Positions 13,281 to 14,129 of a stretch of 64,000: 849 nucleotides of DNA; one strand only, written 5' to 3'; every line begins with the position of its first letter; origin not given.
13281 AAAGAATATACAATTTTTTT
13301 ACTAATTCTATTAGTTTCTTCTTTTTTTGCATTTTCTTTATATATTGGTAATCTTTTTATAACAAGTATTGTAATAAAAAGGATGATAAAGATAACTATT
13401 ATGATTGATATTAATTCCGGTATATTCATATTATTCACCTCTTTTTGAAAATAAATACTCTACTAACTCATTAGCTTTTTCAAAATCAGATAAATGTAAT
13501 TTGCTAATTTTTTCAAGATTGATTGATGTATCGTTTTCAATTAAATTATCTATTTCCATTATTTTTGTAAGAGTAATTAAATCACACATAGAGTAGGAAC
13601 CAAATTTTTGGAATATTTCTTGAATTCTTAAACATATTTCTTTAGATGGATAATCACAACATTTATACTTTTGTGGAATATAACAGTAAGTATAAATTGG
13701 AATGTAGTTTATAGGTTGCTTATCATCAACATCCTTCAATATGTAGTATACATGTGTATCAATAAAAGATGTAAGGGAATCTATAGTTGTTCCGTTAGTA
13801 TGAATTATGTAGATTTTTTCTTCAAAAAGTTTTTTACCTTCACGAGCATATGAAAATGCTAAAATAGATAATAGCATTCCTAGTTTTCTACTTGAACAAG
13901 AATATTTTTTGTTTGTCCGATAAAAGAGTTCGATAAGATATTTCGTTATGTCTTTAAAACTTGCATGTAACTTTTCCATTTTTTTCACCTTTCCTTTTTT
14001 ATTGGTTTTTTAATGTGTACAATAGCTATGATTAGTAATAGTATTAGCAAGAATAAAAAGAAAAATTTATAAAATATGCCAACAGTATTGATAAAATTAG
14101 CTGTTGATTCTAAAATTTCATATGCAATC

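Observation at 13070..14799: Duplicated Panacea(DUF4065)-domain genes interleaved with three small transmembrane-peptide genes: candidate PanA-PanT-like membrane-toxin/antitoxin operon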

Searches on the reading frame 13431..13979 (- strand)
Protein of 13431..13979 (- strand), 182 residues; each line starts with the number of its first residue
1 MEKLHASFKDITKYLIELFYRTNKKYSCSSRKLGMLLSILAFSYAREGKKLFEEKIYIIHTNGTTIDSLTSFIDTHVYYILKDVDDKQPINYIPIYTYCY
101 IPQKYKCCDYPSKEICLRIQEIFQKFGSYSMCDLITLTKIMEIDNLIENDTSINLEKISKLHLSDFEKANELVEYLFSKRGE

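Call 3: search_protein_families(library=pfam, proteins=[window:13434-13979:-], max_evalue=10)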
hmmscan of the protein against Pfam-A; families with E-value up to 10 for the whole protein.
seq(182 aa): 2 families
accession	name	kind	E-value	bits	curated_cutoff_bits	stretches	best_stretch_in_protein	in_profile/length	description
PF10853.13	DUF2650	-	0.064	13.4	22.9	1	104-120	9-25/37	Protein of unknown function (DUF2650)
PF10109.15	Phage_TAC_7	-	0.14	12.7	25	1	142-177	44-78/79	Phage tail assembly chaperone proteins, E, or 41 or 14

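Call 4: search_protein_families(library=ncbifam, proteins=[window:13434-13979:-], max_evalue=10)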
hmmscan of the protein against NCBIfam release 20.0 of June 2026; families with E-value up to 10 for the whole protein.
seq(182 aa): 0 families

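Call 5: search_protein_families(library=phrogs, proteins=[window:13434-13979:-], max_evalue=10)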
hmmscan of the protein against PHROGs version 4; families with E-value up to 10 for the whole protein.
seq(182 aa): 1 family
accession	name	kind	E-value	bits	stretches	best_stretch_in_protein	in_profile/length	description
phrog_27333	-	unknown function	0.59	11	1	78-107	20-46/55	-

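Call 7: find_homologous_proteins(query=window:13434-13979:-, max_evalue=0.01)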
Query seq(182 aa) (182 aa): 2 proteins with E <= 0.01 among 65 candidates.
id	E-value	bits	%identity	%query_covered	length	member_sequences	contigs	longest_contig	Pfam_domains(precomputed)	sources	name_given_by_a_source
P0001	5.1e-115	399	100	100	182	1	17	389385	-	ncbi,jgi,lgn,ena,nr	ncbi:MAG: hypothetical protein E7311_00120 [Clostridiales bacterium]|nr:hypothetical protein [Clostr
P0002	3.5e-21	94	40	97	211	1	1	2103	-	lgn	-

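Call 10: find_encoding_contigs(protein=P0002, flank=5000)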
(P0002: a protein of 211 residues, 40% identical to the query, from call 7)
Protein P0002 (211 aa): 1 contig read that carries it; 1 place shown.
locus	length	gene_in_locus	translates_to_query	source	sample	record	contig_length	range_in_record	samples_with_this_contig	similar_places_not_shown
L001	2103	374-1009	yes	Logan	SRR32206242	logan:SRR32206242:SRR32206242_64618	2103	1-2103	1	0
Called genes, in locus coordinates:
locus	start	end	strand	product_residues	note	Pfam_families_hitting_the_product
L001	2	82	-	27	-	?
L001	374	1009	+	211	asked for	-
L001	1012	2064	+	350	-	-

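Call 19: search_protein_representatives(protein=window:13434-13979:-)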
Query: 182 residues. Proteins with E-value up to 0.001 (for the whole library): 143; up to 1e-10: 104; up to 1e-30: 1. The best 143 are listed.
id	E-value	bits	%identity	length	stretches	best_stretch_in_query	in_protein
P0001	1.6e-115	399.3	100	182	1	1-182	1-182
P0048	3.1e-29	118.4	43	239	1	3-171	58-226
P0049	5.3e-28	114.4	43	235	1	1-177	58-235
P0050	8.2e-28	113.7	43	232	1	1-179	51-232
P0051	2.6e-26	108.9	39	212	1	1-178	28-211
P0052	1.1e-25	106.8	41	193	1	1-177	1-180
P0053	7.0e-24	100.9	38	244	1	2-179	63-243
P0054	1.2e-23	100.2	39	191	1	1-178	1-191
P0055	2.3e-23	99.3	36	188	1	3-170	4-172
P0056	3.7e-23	98.6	40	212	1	7-179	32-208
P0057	6.2e-23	97.9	40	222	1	4-177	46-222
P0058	7.7e-23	97.6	42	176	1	10-177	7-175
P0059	8.2e-23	97.5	33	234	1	1-179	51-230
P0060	8.5e-23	97.4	40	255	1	6-179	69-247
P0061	4.0e-22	95.2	39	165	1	1-161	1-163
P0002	1.1e-21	93.8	44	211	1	5-177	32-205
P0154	1.2e-08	51.4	31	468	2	9-137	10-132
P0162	8.2e-06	42.1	35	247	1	6-143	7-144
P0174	1.1e-04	38.4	33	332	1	8-166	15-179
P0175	1.7e-04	37.8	29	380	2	10-164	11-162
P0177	2.2e-04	37.5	27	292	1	9-136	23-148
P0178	2.2e-04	37.5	34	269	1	10-157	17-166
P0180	2.7e-04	37.2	31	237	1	5-138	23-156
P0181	2.8e-04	37.1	34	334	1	10-137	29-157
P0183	3.4e-04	36.8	26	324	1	7-131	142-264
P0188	8.4e-04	35.6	29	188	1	12-176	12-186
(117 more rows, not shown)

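Call 23: search_protein_families(library=pfam, alignment_id=A2, max_evalue=0.01)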
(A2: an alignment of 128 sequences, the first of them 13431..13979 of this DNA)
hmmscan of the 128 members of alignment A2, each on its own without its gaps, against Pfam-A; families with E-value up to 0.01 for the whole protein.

A. member 1, window:13431-13979:- (182 aa): 0 families

B. families by the number of members that match (of 128 scanned): 11 families
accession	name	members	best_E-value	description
PF13274.11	SocA_Panacea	5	0.0001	Antitoxin SocA-like, Panacea domain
PF12844.13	HTH_19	1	5.4e-08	Helix-turn-helix domain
PF13560.12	HTH_31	1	9.7e-07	Helix-turn-helix domain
PF10035.14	DUF2179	1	0.00018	Uncharacterized protein conserved in bacteria (DUF2179)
PF11553.14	DUF3231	1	0.0019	Protein of unknown function (DUF3231)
PF13850.11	ERGIC_N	1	0.0034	Endoplasmic Reticulum-Golgi Intermediate Compartment (ERGIC)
PF09424.15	YqeY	1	0.0036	Yqey-like protein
PF14420.11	Clr5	1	0.004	Clr5 domain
PF12889.12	DUF3829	1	0.0048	Protein of unknown function (DUF3829)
PF07964.16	Red1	1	0.0053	Rec10 / Red1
PF24100.1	DUF7381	1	0.0082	Domain of unknown function (DUF7381)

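Call 24: predict_structure(alignment_id=A1)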
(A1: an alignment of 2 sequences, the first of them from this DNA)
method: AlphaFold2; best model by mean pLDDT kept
length: 182 residues; sequences in the alignment: 2
mean_pLDDT: 36.1   pTM: 0.24
mean pLDDT of the five models: 36.1, 35.0, 34.5, 34.0, 33.4
residues with pLDDT >= 90: 0; 70-90: 0; 50-70: 0; < 50: 182
segments of 3 or more residues with pLDDT < 50: 1-182
pLDDT, mean of each block of 10 residues (from residue 1): 36 47 40 46 45 37 32 34 30 22 30 41 36 38 34 34 35 33 30
secondary structure, 60 per line:
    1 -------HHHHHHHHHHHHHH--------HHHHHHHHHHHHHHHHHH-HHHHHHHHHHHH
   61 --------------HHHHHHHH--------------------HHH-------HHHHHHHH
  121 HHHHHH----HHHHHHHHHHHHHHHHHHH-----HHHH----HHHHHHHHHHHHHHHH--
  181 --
elements in order: H8-21 H30-47 H49-60 H75-82 H113-126 H131-149 H155-158 H163-178
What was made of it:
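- Tried and rejected: This failed at pLDDT 36 (call 24).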

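Call 26: search_solved_structures(query=A2, max_evalue=1)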
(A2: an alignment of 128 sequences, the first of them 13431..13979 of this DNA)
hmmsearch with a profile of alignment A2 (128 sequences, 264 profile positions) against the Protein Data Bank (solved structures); distinct sequences matched with E-value up to 1: 4.
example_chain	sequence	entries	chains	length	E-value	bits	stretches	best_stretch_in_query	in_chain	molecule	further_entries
7ui5_A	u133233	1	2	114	0.27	13.8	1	186-247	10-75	Protein S100-A9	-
1dgu_A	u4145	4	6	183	0.72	12.4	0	184-217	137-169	CALCIUM-SATURATED CIB | APO CIB | Calcium and integrin-binding protein 1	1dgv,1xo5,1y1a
6ocx_A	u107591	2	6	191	0.77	12.3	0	184-217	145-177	Calcium and integrin-binding protein 1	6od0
2l4h_A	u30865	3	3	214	0.92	12.1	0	184-217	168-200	Calcium and integrin-binding protein 1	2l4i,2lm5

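Call 31: predict_structure(alignment_id=A2)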
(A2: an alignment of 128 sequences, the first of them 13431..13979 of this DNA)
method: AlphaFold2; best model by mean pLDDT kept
length: 182 residues; sequences in the alignment: 128
mean_pLDDT: 94.3   pTM: 0.91
mean pLDDT of the five models: 94.3, 93.1, 93.1, 92.8, 92.6
residues with pLDDT >= 90: 165; 70-90: 12; 50-70: 5; < 50: 0
segments of 3 or more residues with pLDDT < 50: none
pLDDT, mean of each block of 10 residues (from residue 1): 98 97 96 97 98 96 93 96 95 77 96 97 97 93 93 97 95 93 57
secondary structure, 60 per line:
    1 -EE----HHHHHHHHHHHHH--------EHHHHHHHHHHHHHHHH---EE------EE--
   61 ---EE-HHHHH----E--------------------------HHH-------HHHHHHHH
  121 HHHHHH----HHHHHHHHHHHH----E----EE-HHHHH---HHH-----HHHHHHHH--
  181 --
elements in order: H8-20 H30-45 H67-71 H113-126 H131-142 H155-159 H171-178
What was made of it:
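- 13431..13979 (-): Gene C: 182-aa member of a divergent Panacea-fold family that Pfam does not capture. AlphaFold2 pLDDT 94.3 (call 31).
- On Panacea fold / superfamily: protein C: AlphaFold2 pLDDT 94.3 with helices 8-20 and 30-45 followed by short strands up to G63-T65 (call 31).
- Tried and rejected: The model was usable only with the 128-sequence alignment (call 31).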

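Call 35: fold_search(model_id=the predicted structure, library=pdb)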
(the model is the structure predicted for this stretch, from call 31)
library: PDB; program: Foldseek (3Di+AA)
matches with E <= 10: 5; with E <= 0.001: 0
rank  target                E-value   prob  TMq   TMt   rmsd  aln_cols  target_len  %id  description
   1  4tyh_A                6.3e+00  0.01  0.15  0.10  19.4       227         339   14  Ternary complex of P38 and MK2 with a P38 inhibitor (released 2015-07-22)
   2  6bd6                  8.3e+00  0.01  0.17  0.10  13.7       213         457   12  Crystal structure of human CYP3A4 bound to an inhibitor (released 2017-12-13)
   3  4d75                  8.3e+00  0.01  0.14  0.07  15.3       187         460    9  Cytochrome P450 3A4 bound to an inhibitor (released 2015-09-23)
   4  6unk                  9.4e+00  0.01  0.16  0.09  14.3       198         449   13  Human CYP3A4 bound to an inhibitor (released 2020-02-05)
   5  6j94_B                9.4e+00  0.01  0.15  0.07  16.3       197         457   15  Crystal structure of CYP97A3 (released 2020-01-22)
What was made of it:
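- Tried and rejected: Foldseek against the PDB gave no match (call 35).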

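Call 39: fold_search(model_id=the predicted structure, library=viral)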
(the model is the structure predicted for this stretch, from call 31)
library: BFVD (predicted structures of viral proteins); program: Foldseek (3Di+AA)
matches with E <= 10: 22; with E <= 0.001: 0
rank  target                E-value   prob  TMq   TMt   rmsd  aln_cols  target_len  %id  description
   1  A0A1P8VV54            6.0e-03  1.00  0.49  0.60   8.1       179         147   15  (no name in the UniProt tables at hand)
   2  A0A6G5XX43            3.7e-02  0.99  0.51  0.62   5.6       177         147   11  (no name in the UniProt tables at hand)
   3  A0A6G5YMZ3            2.0e-01  0.95  0.55  0.63   6.9       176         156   14  (no name in the UniProt tables at hand)
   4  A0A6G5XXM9            3.2e-01  0.30  0.37  0.36  10.2       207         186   12  (no name in the UniProt tables at hand)
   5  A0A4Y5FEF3            4.3e-01  0.41  0.42  0.40   8.8       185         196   12  Uncharacterized protein [Lactobacillus phage 521B]
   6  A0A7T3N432            6.4e-01  0.47  0.40  0.45   8.6       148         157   13  Uncharacterized protein [Campylobacter phage F348]
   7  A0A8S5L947            1.1e+00  0.23  0.34  0.46   6.4       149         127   12  Antitoxin SocA-like Panacea domain-containing protein [Siphoviridae sp. ct4T77]
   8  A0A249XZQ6            2.5e+00  0.15  0.41  0.47   9.3       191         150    9  (no name in the UniProt tables at hand)
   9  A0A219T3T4            3.9e+00  0.01  0.15  0.11  19.2       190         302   17  RNA-dependent RNA polymerase (Fragment) [Emaravirus cajani]
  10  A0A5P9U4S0            4.4e+00  0.10  0.38  0.45   7.4       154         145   19  (no name in the UniProt tables at hand)
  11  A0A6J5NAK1            4.9e+00  0.01  0.15  0.08  18.0       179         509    9  Uncharacterized protein [uncultured Caudovirales phage]
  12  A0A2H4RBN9            5.2e+00  0.11  0.42  0.53   9.7       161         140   10  Uncharacterized protein [Sulfolobus ellipsoid virus 1]
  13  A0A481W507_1          5.8e+00  0.01  0.16  0.04  16.9       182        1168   16  Tail fiber protein [Pseudomonas phage Psa21]
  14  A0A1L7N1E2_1          6.5e+00  0.01  0.17  0.04  16.2       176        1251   13  DUF5675 domain-containing protein [Ralstonia phage RP31]
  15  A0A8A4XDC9            6.5e+00  0.01  0.13  0.10  20.4       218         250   10  Nonstructural protein 1 (Fragment) [Grus japonensis parvoviridae sp.]
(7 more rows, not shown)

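Call 42: find_encoding_contigs(protein=P0048, flank=3000, max_places=3)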
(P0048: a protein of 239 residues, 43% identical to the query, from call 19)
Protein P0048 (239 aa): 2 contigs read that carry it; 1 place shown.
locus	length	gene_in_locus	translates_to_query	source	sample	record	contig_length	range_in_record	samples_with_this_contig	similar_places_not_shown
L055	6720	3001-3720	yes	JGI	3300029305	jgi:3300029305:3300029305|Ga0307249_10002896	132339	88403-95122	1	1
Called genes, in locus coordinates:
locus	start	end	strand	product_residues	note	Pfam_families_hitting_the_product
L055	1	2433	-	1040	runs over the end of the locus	PF00149:Metallophos, PF24406:nSTAND_NTPase4 (weak)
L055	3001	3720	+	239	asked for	-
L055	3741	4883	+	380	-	-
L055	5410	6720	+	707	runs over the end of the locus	PF00005:ABC_tran (faint), PF13166:AAA_13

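Call 52: find_related_loci(query=A4, collection=viral_contigs, flank=3000)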
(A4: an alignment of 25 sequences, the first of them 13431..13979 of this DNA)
Query A4 (182 aa) in viral_contigs; peptide patterns used: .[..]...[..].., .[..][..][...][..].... (x = any residue, [..] = any of these).
363 stretches matched a pattern; 1 encode a relative of the query (tblastn E <= 1e-3); 1 distinct loci.
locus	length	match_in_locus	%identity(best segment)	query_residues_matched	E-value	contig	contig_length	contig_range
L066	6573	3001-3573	30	1-180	6e-22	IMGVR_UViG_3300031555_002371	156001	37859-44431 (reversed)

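Call 53: find_encoding_contigs(protein=P0052, flank=3000, max_places=3)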
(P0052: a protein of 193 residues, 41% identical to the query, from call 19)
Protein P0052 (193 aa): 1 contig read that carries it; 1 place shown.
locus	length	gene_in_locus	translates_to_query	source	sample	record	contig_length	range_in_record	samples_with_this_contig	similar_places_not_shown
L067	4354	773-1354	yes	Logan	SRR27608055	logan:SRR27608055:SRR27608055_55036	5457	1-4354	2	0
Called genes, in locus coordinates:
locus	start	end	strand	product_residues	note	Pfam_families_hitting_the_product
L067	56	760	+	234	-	PF05219:DREV (weak), PF13489:Methyltransf_23, PF13847:Methyltransf_31, PF08241:Methyltransf_11, PF08242:Methyltransf_12, PF13649:Methyltransf_25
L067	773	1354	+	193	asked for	-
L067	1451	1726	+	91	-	-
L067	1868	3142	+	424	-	-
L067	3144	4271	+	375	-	-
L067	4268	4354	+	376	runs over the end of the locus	-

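Call 54: find_encoding_contigs(protein=P0054, flank=3000, max_places=3)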
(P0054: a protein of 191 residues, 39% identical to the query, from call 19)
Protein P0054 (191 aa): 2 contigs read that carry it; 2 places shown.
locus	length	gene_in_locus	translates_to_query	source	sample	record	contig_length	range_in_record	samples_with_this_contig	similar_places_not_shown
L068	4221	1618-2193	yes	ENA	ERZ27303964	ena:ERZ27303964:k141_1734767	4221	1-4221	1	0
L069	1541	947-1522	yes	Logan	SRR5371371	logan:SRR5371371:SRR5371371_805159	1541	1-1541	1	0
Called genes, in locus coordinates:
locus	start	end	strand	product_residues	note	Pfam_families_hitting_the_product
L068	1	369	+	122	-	?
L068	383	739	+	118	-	-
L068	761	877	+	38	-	-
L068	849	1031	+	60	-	-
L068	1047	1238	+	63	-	-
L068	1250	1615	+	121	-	-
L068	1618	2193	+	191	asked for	-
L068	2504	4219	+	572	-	?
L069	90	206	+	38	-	-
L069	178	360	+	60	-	-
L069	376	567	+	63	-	-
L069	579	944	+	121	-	-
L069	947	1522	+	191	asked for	-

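Call 61: search_protein_families(library=padloc, proteins=[window:13431-13979:-], max_evalue=1)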
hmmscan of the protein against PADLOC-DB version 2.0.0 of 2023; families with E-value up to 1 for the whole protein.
window:13431-13979:- (182 aa): 0 families
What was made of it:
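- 13431..13979 (-): No Pfam, NCBIfam or PADLOC hit (calls 3, 4, 61).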

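Call 74: search_dna_similar(query=window:13431-13979:-, collection=phages, mode=protein, max_evalue=0.001, max_rows=15)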
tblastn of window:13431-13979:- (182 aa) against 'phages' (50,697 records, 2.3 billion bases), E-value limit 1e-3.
No match.

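Call 75: search_protein_families(library=pfam, proteins=[P0154, P0162, P0174, P0175, P0177, P0178, P0180, P0181, P0183, P0188], max_evalue=0.1)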
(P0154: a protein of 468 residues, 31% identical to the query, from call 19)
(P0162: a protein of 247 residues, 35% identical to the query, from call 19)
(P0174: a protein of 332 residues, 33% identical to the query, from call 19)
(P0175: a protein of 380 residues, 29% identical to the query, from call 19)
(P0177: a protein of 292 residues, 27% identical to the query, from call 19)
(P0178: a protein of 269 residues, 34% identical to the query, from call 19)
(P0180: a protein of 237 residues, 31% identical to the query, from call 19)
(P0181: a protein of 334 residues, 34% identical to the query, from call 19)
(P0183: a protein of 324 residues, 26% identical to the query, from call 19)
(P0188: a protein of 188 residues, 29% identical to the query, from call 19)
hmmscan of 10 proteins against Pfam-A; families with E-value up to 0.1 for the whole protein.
P0154 (468 aa): 1 family
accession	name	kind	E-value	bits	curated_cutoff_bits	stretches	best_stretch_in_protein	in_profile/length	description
PF13274.11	SocA_Panacea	-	0.0001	23.6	25.7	0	102-133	75-106/113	Antitoxin SocA-like, Panacea domain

P0162 (247 aa): 0 families

P0174 (332 aa): 1 family
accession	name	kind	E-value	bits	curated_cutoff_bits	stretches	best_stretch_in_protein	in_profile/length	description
PF13274.11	SocA_Panacea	-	0.071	14.5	25.7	1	89-145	48-104/113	Antitoxin SocA-like, Panacea domain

P0175 (380 aa): 0 families

P0177 (292 aa): 1 family
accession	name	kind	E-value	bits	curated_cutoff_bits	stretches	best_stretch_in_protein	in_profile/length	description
PF04646.18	DUF604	-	0.042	13.7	25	1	141-235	151-249/256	Protein of unknown function, DUF604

P0178 (269 aa): 2 families
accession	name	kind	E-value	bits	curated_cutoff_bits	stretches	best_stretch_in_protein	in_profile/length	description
PF14420.11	Clr5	-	0.004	17.7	22.3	1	242-266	10-34/54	Clr5 domain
PF13274.11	SocA_Panacea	-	0.04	15.3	25.7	1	85-146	38-107/113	Antitoxin SocA-like, Panacea domain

P0180 (237 aa): 1 family
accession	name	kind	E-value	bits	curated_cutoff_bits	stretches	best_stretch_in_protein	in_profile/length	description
PF13274.11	SocA_Panacea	-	0.089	14.2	25.7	0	93-155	36-105/113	Antitoxin SocA-like, Panacea domain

P0181 (334 aa): 1 family
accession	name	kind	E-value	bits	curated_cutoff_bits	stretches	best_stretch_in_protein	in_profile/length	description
PF11553.14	DUF3231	-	0.0019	18.3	29.6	1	268-327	42-101/165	Protein of unknown function (DUF3231)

P0183 (324 aa): 0 families

P0188 (188 aa): 1 family
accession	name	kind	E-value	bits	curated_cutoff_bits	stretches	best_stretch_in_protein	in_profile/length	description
PF13274.11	SocA_Panacea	-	0.071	14.5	25.7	0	85-142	44-102/113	Antitoxin SocA-like, Panacea domain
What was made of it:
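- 13431..13979 (-): 5 of 128 members give sub-threshold PF13274 hits, best 23.6 bits (calls 23, 75).
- On Pfam PF13274 SocA_Panacea (DUF4065): protein C: The best member of its family reaches 23.6 bits, below 25.7 (calls 23, 75).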

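Call 81: search_protein_families(library=pfam, proteins=[L001:1012-2061:+, L055:3741-4880:+, L066:3596-4621:+], max_evalue=0.01)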
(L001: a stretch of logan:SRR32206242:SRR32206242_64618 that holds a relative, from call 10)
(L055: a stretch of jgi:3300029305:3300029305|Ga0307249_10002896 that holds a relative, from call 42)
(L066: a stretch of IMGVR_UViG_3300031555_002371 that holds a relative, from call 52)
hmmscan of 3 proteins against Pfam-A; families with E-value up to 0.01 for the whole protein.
L001:1012-2061:+ (350 aa): 4 families
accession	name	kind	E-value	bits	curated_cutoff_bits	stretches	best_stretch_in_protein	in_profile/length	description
PF19094.5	EMC6_arch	-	0.0011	19.8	26.7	1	211-300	1-82/87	EMC6-arch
PF12811.12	BaxI_1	-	0.0013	18.8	26.2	1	207-318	94-203/233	Bax inhibitor 1 like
PF01741.23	MscL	-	0.0016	19.2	27.4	1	257-335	59-120/123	Large-conductance mechanosensitive channel, MscL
PF02680.19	DUF211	-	0.0054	17.3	22.1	0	128-174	8-54/89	Uncharacterized ArCR, COG1888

L055:3741-4880:+ (380 aa): 1 family
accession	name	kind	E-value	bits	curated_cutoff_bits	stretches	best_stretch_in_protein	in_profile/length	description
PF20208.3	ARPP-1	-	0.0022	17.8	27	1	163-234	119-189/297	ARG and Rhodanese-Phosphatase-superfamily-associated Protein domain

L066:3596-4621:+ (342 aa): 4 families
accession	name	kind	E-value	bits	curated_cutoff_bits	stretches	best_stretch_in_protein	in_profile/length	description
PF03631.20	Virul_fac_BrkB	-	0.00067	19.8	33.7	1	168-297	39-179/259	Virulence factor BrkB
PF11821.13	ActD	-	0.0047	17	25.7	1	244-319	57-138/170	Alternative complex III, ActD subunit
PF06570.16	DUF1129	-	0.0051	16.9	29.1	1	149-298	39-170/207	Protein of unknown function (DUF1129)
PF11026.13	DUF2721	-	0.0066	16.8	28.3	1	169-259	25-116/129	Protein of unknown function (DUF2721)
